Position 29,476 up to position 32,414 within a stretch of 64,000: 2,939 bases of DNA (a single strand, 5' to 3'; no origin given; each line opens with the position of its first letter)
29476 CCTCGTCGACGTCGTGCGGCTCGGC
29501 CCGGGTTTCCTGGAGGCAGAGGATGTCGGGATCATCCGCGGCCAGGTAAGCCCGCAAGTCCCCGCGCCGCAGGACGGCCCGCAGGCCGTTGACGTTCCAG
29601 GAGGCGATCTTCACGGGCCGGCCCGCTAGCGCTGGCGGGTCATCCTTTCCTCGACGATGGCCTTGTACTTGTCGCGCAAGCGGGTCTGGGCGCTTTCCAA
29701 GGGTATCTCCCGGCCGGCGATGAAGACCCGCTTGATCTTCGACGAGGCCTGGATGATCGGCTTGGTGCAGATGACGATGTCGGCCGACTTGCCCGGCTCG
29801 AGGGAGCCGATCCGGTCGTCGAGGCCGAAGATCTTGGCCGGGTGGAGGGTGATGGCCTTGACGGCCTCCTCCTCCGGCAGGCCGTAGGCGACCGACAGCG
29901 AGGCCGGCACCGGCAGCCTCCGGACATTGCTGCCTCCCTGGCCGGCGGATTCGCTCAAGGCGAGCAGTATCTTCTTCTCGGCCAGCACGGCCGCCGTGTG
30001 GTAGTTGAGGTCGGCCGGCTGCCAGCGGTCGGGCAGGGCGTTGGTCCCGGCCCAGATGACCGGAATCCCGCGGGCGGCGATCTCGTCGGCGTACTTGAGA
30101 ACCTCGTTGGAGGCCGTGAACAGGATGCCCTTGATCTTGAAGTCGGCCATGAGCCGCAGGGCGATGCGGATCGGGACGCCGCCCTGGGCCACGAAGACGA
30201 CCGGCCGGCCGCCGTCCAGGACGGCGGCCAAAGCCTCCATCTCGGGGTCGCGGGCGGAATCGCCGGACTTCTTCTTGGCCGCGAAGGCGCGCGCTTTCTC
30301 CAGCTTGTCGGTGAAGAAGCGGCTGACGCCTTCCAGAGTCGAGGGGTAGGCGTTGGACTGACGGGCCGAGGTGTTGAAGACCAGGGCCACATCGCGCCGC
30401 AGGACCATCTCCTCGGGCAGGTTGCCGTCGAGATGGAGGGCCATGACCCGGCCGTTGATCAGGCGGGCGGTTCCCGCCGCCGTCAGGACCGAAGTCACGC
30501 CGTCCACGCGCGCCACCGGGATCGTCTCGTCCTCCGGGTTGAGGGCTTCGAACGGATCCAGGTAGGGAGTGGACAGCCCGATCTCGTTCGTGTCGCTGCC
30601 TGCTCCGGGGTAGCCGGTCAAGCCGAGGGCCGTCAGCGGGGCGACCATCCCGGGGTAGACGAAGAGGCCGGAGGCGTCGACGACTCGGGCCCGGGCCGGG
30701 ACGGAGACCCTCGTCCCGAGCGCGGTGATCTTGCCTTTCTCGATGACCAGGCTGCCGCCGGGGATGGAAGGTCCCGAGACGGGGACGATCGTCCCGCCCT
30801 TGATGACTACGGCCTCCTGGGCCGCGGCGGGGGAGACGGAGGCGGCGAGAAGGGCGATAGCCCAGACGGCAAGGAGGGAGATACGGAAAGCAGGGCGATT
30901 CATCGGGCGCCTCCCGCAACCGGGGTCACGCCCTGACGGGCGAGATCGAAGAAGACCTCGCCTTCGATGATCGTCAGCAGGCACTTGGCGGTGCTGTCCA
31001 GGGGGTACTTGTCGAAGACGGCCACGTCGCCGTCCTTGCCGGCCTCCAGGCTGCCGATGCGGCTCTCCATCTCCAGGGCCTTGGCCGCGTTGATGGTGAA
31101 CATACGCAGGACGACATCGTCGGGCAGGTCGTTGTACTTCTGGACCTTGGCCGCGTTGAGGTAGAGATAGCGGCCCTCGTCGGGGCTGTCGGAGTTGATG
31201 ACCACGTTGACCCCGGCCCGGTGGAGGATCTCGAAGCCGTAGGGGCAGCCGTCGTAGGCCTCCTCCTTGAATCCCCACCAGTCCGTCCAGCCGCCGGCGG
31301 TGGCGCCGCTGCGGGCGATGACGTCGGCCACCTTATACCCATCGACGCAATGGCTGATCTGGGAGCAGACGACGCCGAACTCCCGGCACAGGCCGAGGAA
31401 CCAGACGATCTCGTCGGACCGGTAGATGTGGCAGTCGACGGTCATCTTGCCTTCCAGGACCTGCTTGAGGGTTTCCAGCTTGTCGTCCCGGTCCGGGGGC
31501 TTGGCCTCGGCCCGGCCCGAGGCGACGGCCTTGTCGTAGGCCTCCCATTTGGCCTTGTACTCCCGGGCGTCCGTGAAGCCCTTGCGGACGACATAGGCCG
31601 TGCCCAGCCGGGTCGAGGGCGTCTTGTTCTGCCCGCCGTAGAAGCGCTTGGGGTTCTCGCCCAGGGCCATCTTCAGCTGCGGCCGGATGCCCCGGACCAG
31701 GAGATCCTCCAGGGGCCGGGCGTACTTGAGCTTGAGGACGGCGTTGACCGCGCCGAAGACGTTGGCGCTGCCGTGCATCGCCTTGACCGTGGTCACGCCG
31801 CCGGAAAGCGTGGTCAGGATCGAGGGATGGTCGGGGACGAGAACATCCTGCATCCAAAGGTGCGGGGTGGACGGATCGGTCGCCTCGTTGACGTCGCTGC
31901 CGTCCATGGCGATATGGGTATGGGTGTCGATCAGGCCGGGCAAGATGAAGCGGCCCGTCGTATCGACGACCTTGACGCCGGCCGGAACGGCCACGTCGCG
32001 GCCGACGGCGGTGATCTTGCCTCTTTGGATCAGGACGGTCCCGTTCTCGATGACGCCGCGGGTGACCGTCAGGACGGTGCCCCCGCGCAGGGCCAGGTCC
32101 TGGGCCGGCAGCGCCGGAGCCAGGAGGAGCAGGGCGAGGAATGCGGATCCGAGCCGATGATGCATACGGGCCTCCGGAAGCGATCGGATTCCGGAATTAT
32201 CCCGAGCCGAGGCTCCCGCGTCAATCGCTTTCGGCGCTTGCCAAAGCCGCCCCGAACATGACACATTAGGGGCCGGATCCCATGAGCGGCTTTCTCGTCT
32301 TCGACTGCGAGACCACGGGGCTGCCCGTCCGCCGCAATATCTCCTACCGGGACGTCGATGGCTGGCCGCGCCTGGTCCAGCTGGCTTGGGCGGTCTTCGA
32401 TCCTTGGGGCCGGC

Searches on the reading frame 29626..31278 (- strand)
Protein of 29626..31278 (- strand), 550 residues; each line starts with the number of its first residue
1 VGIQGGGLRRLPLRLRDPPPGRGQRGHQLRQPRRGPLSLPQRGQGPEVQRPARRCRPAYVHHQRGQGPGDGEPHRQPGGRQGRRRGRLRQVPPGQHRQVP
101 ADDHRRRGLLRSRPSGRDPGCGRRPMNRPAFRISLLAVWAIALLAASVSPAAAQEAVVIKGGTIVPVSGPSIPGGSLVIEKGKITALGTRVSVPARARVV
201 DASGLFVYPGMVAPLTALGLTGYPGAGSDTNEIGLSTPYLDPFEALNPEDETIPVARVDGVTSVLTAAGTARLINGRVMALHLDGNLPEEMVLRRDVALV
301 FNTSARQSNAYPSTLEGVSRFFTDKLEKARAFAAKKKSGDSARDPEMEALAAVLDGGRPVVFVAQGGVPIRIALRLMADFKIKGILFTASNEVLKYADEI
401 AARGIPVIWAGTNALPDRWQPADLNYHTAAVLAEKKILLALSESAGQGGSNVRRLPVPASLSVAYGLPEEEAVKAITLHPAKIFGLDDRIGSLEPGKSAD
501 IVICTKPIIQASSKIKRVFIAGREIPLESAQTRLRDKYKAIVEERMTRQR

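Call 63: search_protein_families(library=pfam, proteins=[window:29626-31278:-], max_evalue=0.00001)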
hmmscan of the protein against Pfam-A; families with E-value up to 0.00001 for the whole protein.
window:29626-31278:- (550 aa): 2 families
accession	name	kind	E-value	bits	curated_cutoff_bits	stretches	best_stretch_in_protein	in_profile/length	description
PF01979.26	Amidohydro_1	-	7.6e-13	48.9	25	1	463-524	277-344/345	Amidohydrolase family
PF07969.17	Amidohydro_3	-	3.4e-10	40.4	29.7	1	468-519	408-465/472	Amidohydrolase family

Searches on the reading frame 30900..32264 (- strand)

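Call 63: search_protein_families(library=pfam, proteins=[window:30900-32264:-], max_evalue=0.00001)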
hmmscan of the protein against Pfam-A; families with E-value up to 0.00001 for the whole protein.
window:30900-32264:- (454 aa): 2 families
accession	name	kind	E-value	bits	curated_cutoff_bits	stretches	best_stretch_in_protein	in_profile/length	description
PF01979.26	Amidohydro_1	-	1.6e-20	74.1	25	2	346-430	237-323/345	Amidohydrolase family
PF07969.17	Amidohydro_3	-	1.2e-16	61.7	29.7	1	384-438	411-471/472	Amidohydrolase family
